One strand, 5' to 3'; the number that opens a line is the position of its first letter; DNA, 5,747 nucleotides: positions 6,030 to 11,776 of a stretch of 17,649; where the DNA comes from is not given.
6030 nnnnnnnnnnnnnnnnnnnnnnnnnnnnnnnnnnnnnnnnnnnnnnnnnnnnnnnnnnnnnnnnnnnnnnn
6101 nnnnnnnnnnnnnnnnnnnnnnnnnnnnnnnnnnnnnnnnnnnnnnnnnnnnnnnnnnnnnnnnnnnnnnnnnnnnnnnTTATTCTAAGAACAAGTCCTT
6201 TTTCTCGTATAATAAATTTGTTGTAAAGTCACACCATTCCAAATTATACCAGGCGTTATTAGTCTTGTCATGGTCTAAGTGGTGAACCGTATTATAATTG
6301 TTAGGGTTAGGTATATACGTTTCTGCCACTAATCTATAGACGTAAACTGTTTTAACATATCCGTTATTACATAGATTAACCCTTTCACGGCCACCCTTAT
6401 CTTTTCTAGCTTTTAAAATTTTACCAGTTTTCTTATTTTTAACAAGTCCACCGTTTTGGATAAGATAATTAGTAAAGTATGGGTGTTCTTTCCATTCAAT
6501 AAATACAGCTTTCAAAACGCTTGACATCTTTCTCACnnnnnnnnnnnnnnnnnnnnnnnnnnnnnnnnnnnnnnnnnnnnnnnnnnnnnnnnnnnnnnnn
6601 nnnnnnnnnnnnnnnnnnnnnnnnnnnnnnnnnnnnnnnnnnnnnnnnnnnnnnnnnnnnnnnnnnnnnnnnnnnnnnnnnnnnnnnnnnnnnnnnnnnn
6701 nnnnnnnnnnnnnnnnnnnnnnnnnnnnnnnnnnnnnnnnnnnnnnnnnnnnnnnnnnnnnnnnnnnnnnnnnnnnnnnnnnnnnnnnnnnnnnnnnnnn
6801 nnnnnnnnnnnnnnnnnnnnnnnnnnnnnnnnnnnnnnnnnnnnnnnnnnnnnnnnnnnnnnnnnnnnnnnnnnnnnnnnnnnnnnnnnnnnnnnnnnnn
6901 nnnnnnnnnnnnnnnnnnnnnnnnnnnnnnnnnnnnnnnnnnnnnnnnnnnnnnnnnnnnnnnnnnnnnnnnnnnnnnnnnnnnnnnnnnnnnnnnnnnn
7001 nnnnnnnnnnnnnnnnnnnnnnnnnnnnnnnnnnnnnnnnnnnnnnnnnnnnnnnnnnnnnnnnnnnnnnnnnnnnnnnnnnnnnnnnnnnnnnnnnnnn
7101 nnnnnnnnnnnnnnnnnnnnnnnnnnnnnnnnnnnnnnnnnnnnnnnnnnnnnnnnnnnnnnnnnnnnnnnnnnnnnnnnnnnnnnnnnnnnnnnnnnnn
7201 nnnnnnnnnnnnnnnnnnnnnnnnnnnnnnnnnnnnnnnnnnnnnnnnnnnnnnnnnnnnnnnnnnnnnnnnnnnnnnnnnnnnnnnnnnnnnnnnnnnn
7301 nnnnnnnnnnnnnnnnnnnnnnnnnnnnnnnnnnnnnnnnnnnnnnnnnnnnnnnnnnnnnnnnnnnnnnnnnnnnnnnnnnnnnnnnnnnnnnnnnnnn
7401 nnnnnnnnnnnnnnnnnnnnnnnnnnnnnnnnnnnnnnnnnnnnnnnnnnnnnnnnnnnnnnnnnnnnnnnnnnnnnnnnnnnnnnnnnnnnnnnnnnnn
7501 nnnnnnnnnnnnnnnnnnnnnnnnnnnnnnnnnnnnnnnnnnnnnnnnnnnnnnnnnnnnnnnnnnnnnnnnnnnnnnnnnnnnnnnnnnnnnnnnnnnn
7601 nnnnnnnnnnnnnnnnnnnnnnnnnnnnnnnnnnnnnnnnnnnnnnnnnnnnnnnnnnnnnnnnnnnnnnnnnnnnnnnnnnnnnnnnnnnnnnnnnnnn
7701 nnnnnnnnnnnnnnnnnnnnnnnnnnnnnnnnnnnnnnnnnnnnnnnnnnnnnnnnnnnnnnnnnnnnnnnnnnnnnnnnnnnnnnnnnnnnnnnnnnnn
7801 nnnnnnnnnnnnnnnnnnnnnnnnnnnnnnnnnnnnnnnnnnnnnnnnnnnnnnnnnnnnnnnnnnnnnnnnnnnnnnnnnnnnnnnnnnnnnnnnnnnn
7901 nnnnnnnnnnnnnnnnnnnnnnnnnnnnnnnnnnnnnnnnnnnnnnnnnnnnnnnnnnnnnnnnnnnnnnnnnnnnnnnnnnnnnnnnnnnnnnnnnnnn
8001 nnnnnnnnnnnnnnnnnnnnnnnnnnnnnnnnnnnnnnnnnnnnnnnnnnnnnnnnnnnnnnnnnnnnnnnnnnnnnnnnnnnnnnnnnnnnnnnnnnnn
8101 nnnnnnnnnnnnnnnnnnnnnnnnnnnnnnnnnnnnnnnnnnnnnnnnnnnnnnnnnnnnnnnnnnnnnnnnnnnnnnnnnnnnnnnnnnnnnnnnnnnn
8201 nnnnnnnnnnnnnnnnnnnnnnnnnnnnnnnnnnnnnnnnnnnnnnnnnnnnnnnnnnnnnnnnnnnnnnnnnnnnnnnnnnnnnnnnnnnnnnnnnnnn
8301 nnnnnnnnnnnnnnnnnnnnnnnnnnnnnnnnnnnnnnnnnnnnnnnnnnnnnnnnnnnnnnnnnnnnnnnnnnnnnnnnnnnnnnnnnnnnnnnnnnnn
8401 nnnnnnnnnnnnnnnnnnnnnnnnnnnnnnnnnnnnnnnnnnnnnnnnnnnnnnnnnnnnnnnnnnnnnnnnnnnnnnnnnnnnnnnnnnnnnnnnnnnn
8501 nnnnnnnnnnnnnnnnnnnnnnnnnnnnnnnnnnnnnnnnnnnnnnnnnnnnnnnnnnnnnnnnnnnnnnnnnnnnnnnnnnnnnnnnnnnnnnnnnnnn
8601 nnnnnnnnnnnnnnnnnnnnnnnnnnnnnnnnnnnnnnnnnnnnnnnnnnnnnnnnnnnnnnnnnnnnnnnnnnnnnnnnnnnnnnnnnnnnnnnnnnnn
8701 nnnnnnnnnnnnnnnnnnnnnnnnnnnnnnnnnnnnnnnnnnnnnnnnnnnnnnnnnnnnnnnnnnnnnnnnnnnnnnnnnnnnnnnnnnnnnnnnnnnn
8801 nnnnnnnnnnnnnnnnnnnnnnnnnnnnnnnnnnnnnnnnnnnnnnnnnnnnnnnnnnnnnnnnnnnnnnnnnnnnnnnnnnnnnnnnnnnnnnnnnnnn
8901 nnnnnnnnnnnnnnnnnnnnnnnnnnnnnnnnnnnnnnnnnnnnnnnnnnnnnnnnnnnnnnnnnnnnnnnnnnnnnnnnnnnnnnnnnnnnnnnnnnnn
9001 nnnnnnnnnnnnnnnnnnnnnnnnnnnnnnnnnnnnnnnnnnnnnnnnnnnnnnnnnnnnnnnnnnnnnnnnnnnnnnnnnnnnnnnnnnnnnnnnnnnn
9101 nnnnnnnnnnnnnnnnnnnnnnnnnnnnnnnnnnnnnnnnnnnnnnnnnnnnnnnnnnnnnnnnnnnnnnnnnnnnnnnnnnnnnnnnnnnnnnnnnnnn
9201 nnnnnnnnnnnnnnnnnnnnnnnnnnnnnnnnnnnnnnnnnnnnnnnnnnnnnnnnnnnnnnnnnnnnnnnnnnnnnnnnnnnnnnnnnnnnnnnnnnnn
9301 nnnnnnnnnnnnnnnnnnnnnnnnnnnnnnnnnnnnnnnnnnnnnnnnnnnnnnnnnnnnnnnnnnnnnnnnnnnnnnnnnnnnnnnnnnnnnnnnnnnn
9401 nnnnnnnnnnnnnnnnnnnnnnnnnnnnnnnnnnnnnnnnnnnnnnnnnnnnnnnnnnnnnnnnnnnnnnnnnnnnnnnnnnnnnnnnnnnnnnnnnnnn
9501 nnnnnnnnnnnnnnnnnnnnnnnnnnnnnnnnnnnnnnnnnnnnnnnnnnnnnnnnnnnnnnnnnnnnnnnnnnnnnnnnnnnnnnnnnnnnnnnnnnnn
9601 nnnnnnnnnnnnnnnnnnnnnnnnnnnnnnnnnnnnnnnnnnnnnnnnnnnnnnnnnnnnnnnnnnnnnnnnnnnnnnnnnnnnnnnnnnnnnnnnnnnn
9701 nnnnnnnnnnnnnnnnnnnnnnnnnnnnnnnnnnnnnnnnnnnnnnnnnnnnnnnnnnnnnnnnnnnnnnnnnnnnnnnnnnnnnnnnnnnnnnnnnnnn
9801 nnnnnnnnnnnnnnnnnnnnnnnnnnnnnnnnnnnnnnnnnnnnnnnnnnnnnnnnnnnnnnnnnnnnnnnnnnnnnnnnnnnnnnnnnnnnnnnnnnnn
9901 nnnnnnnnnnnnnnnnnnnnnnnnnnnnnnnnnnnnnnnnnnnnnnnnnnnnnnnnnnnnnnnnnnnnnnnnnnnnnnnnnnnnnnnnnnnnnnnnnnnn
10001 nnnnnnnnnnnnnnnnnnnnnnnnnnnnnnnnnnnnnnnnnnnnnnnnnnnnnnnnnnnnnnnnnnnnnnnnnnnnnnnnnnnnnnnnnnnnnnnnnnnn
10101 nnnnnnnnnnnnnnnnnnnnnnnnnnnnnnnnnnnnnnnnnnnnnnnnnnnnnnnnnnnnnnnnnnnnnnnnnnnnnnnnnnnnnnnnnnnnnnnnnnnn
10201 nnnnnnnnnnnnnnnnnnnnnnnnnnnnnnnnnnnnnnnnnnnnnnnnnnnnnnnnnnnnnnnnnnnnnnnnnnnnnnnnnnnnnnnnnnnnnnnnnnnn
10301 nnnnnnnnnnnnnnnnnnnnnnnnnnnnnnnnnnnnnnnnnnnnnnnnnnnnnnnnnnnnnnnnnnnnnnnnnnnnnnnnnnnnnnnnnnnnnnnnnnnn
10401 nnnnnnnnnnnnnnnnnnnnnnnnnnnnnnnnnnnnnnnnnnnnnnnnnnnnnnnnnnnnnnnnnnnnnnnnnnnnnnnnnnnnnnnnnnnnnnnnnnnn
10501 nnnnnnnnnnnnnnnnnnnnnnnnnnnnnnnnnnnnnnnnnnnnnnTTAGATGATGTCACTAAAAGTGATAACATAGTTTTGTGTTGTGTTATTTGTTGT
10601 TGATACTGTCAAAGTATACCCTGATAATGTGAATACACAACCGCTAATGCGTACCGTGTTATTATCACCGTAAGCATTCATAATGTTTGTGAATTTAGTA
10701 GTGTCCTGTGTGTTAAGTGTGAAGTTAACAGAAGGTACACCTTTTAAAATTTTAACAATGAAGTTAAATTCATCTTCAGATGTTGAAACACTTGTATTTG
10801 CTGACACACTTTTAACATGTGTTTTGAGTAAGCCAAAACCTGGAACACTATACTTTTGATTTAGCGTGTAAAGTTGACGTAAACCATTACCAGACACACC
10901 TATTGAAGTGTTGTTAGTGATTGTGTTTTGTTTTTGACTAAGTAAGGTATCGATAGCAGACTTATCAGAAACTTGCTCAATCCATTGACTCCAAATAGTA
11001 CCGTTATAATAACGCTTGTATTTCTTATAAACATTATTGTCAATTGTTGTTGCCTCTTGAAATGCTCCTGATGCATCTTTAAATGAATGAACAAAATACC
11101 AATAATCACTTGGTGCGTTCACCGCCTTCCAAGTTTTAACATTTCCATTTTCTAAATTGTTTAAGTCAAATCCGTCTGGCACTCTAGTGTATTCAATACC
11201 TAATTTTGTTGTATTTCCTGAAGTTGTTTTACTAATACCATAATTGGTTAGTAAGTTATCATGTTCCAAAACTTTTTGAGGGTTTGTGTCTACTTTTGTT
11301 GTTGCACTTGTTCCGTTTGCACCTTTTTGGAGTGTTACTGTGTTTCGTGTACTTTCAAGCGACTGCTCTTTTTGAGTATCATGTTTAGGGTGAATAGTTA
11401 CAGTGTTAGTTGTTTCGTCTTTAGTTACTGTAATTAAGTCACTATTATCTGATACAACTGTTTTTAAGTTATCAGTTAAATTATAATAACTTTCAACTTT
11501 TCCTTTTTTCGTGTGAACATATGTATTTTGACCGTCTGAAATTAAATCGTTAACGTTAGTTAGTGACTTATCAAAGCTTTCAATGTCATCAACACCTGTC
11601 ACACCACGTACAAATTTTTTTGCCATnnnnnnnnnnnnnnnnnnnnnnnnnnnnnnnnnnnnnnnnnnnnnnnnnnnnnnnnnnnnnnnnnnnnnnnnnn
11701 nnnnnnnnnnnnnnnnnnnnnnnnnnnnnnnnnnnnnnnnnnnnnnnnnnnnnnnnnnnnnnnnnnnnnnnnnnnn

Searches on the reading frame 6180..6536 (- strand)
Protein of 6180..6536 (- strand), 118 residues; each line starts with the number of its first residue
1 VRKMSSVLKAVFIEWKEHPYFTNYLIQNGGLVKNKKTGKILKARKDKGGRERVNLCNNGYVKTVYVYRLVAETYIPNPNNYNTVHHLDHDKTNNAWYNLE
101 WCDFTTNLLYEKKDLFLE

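Call 46: search_protein_families(library=phrogs, proteins=[window:6180-6536:-], max_evalue=0.01)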
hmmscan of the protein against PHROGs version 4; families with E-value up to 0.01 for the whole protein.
window:6180-6536:- (118 aa): 15 families
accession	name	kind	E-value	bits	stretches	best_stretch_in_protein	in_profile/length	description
phrog_959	-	DNA, RNA and nucleotide metabolism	3.7e-29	102.2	1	14-112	7-107/138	HNH endonuclease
phrog_59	-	DNA, RNA and nucleotide metabolism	7.3e-26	92.5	1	11-109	136-233/423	HNH endonuclease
phrog_1492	-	DNA, RNA and nucleotide metabolism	1.7e-10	41.6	1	36-106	83-154/414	HNH endonuclease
phrog_21964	-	DNA, RNA and nucleotide metabolism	1e-08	36.1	1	32-106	136-207/244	HNH endonuclease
phrog_37683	-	unknown function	4e-08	33.7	1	11-108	110-205/279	-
phrog_17657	-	DNA, RNA and nucleotide metabolism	1e-06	29.7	1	25-101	80-164/168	HNH endonuclease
phrog_15471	-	DNA, RNA and nucleotide metabolism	2.6e-06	28.4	1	59-100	27-69/183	HNH endonuclease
phrog_6086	-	DNA, RNA and nucleotide metabolism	2.8e-06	28.6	1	14-74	80-141/147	HNH endonuclease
phrog_99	-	DNA, RNA and nucleotide metabolism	6.5e-06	27.1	1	29-107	125-201/383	HNH endonuclease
phrog_14097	-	DNA, RNA and nucleotide metabolism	7.2e-05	23.3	1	12-73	90-150/224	HNH endonuclease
phrog_826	-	DNA, RNA and nucleotide metabolism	0.00037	21.1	1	44-108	91-155/281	HNH endonuclease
phrog_7545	-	DNA, RNA and nucleotide metabolism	0.00067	20.9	1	42-102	60-124/160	HNH endonuclease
phrog_14913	-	DNA, RNA and nucleotide metabolism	0.00074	20.6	1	44-102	19-79/149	HNH endonuclease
phrog_18472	-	unknown function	0.0022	18.9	1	10-72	108-169/173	-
phrog_10730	-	DNA, RNA and nucleotide metabolism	0.0061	17.3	1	63-111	92-141/234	HNH endonuclease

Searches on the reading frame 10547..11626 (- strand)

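Call 46: search_protein_families(library=phrogs, proteins=[window:10547-11626:-], max_evalue=0.01)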
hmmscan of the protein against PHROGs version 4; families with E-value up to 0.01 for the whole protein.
window:10547-11626:- (359 aa): 1 family
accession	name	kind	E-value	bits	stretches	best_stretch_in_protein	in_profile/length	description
phrog_17481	-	tail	0.0012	19.9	1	1-70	1-69/185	minor tail protein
